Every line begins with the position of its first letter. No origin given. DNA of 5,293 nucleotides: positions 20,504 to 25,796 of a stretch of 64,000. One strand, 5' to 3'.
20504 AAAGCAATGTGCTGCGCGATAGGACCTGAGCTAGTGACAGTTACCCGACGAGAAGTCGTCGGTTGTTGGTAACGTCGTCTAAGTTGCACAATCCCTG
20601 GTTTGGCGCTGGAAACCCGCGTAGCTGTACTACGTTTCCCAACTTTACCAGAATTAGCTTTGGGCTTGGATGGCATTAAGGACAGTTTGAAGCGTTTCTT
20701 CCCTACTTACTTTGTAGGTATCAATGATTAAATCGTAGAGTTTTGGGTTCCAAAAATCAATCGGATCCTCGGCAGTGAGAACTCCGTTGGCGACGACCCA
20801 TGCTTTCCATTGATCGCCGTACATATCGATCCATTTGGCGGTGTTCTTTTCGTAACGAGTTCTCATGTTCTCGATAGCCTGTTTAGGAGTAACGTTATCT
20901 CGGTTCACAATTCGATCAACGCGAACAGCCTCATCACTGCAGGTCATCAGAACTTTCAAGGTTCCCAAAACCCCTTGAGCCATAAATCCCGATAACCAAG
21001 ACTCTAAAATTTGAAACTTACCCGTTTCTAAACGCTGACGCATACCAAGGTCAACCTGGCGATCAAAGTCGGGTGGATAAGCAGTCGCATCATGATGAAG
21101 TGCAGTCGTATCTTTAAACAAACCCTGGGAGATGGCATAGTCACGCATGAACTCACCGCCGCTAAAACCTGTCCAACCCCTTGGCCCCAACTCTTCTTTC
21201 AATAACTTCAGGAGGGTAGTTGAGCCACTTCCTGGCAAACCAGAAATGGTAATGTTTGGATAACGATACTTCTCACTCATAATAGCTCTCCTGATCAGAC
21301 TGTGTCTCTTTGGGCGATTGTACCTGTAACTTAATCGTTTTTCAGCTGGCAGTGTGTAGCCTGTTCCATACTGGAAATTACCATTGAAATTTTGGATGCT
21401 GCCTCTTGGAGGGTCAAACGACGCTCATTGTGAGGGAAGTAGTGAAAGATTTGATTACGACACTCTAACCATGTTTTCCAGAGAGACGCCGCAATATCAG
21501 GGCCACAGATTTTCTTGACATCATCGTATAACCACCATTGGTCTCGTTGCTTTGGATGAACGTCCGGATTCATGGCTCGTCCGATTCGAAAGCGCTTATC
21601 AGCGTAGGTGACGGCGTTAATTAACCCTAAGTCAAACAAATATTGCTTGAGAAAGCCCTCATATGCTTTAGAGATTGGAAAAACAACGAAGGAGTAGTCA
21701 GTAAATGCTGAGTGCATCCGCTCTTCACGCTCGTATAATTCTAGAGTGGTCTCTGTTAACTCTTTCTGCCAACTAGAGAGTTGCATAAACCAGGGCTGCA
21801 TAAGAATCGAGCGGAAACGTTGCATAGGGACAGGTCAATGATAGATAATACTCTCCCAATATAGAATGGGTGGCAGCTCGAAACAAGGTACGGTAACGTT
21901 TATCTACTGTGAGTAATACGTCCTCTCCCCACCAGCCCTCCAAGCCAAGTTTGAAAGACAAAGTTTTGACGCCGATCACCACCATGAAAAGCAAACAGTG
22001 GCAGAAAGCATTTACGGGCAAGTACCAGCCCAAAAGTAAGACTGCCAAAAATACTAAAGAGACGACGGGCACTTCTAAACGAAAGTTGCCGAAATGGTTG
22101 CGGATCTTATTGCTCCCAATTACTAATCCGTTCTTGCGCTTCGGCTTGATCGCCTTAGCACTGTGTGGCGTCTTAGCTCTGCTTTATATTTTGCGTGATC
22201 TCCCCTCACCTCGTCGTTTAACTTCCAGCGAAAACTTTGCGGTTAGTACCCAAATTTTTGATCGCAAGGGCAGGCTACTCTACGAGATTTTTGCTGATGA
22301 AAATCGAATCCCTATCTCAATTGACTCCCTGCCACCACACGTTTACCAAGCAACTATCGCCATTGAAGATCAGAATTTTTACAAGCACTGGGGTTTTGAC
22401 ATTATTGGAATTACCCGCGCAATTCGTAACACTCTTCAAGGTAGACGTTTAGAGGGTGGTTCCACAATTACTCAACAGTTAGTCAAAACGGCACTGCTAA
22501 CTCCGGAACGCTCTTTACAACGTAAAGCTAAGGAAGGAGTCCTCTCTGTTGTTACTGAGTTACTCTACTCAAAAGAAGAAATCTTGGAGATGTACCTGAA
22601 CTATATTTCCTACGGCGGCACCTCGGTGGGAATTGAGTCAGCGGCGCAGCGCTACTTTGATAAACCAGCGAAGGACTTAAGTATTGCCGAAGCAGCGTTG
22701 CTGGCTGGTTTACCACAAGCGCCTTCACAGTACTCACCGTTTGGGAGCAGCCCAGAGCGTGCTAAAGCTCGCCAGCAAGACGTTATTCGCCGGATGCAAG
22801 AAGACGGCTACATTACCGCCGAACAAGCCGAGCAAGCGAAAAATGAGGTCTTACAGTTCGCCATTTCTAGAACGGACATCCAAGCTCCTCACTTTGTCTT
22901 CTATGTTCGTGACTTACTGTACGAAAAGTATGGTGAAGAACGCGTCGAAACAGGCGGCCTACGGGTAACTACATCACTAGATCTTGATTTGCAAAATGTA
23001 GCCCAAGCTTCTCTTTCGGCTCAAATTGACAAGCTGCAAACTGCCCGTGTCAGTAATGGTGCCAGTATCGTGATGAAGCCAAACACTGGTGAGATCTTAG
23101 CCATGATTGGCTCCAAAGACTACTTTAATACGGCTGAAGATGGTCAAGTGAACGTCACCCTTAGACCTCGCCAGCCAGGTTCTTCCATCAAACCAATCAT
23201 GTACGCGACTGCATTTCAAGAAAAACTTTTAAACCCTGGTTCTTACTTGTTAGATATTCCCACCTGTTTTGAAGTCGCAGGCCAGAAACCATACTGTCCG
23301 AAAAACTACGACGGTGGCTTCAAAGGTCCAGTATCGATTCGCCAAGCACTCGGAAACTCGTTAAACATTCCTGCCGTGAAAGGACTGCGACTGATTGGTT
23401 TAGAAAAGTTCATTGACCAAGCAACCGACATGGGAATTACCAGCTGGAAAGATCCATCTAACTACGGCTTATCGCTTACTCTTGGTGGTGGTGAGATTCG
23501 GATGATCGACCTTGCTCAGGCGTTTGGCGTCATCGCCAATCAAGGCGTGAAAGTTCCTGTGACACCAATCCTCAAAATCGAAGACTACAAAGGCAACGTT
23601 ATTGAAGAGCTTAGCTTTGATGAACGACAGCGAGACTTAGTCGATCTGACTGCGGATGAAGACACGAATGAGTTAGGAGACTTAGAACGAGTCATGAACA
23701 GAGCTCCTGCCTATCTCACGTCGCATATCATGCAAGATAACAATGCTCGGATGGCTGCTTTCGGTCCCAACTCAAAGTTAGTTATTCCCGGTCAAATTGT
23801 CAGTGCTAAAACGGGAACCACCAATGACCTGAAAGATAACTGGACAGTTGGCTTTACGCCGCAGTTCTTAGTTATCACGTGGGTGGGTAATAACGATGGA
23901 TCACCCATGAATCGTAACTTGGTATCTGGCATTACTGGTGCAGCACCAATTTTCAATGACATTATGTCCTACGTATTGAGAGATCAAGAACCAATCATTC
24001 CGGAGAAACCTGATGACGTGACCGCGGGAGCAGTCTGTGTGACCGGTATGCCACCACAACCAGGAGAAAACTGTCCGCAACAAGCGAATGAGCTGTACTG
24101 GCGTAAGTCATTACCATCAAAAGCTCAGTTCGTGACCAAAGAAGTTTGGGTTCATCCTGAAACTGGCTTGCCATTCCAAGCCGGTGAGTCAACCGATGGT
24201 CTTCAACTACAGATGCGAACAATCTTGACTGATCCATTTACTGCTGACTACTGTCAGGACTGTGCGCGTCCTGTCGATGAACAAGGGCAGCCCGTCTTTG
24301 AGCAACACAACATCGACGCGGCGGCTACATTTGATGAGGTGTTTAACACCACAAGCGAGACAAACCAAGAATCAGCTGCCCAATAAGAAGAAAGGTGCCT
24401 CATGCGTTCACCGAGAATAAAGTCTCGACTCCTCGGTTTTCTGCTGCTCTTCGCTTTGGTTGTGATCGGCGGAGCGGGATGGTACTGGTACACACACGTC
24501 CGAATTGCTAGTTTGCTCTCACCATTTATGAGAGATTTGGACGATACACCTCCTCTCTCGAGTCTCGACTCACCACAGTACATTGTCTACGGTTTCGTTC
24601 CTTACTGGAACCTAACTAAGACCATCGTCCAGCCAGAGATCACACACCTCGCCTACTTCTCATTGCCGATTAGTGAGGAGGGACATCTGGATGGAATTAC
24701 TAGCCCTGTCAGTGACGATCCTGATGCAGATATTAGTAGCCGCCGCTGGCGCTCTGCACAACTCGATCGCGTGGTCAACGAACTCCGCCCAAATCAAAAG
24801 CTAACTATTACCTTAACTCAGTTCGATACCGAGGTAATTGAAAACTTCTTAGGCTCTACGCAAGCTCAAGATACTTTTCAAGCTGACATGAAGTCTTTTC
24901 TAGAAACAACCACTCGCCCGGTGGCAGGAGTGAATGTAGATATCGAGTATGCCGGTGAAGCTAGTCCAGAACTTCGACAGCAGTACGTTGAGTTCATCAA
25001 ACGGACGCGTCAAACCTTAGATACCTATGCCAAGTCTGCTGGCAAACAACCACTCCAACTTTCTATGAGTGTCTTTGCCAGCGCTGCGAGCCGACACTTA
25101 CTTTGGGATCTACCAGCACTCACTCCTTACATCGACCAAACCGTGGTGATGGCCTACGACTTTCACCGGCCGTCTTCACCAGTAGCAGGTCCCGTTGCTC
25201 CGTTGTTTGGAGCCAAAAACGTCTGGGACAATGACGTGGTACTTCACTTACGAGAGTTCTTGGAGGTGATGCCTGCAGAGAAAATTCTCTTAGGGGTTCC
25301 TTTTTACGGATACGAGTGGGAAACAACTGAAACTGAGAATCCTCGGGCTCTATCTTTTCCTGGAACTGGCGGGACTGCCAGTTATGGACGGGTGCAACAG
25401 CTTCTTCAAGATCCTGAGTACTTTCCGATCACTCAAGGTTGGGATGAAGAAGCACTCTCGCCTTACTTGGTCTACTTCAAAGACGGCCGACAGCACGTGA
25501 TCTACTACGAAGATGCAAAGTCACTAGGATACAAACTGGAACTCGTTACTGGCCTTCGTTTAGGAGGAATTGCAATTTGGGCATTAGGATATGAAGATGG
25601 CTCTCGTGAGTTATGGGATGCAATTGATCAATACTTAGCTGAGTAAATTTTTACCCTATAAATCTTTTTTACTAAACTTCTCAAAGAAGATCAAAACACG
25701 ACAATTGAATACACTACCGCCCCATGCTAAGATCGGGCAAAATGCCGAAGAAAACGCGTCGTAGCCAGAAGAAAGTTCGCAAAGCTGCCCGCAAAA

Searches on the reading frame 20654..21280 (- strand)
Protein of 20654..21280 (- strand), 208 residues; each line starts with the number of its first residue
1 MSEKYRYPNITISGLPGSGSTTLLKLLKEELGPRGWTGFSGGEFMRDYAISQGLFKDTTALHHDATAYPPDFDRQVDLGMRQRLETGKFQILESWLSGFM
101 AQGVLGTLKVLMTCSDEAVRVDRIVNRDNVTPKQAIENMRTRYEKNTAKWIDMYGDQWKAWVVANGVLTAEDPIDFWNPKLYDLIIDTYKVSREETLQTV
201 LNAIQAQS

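Call 11: search_protein_families(library=pfam, proteins=[window:20654-21280:-], max_evalue=0.001)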
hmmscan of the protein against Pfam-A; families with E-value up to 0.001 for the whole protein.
window:20654-21280:- (208 aa): 3 families
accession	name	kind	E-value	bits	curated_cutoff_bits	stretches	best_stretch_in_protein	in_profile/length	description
PF13238.12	AAA_18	-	8.6e-09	36.4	29.4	1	10-140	1-123/128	AAA domain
PF13189.12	Cytidylate_kin2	-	8.1e-07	29.8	28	1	9-188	1-174/176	Cytidylate kinase-like family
PF13207.12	AAA_17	-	1.5e-06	29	27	1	14-105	2-89/136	AAA domain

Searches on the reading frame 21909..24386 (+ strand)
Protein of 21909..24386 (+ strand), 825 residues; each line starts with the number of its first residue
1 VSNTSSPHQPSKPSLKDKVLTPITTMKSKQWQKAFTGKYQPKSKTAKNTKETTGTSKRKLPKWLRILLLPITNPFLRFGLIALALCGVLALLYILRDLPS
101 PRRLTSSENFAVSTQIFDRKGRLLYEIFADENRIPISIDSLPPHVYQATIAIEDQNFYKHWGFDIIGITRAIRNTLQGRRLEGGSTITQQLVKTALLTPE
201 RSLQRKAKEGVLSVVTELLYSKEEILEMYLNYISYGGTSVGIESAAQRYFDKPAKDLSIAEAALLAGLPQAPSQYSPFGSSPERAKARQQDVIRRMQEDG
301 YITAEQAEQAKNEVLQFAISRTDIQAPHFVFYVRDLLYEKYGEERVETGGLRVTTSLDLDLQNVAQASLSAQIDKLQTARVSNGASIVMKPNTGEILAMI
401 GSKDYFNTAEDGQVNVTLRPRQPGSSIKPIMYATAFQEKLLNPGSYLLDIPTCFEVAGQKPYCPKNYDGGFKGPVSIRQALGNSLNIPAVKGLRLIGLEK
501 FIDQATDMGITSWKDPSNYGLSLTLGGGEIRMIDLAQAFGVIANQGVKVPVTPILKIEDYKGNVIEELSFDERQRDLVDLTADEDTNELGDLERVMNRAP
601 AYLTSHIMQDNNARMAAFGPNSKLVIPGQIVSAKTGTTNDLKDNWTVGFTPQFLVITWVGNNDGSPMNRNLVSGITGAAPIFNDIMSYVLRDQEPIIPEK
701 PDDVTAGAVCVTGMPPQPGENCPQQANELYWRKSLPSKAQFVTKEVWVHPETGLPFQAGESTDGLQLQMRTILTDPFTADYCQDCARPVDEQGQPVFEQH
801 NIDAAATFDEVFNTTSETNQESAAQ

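Call 11: search_protein_families(library=pfam, proteins=[window:21909-24386:+], max_evalue=0.001)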
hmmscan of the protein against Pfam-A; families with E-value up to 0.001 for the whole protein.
window:21909-24386:+ (825 aa): 2 families
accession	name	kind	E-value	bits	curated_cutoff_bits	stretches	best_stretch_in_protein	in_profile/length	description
PF00912.28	Transgly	-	1.3e-60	204.3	27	1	121-297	2-178/178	Transglycosylase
PF00905.27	Transpeptidase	-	1.1e-20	74.5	22.1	1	385-686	2-298/299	Penicillin binding protein transpeptidase domain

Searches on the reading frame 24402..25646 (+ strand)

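Call 11: search_protein_families(library=pfam, proteins=[window:24402-25646:+], max_evalue=0.001)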
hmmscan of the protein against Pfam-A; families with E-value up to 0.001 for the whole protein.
window:24402-25646:+ (414 aa): 1 family
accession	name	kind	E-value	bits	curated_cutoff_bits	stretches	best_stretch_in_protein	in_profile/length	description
PF00704.34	Glyco_hydro_18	-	3.7e-35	122.5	29.6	1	75-397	18-316/317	Glycosyl hydrolases family 18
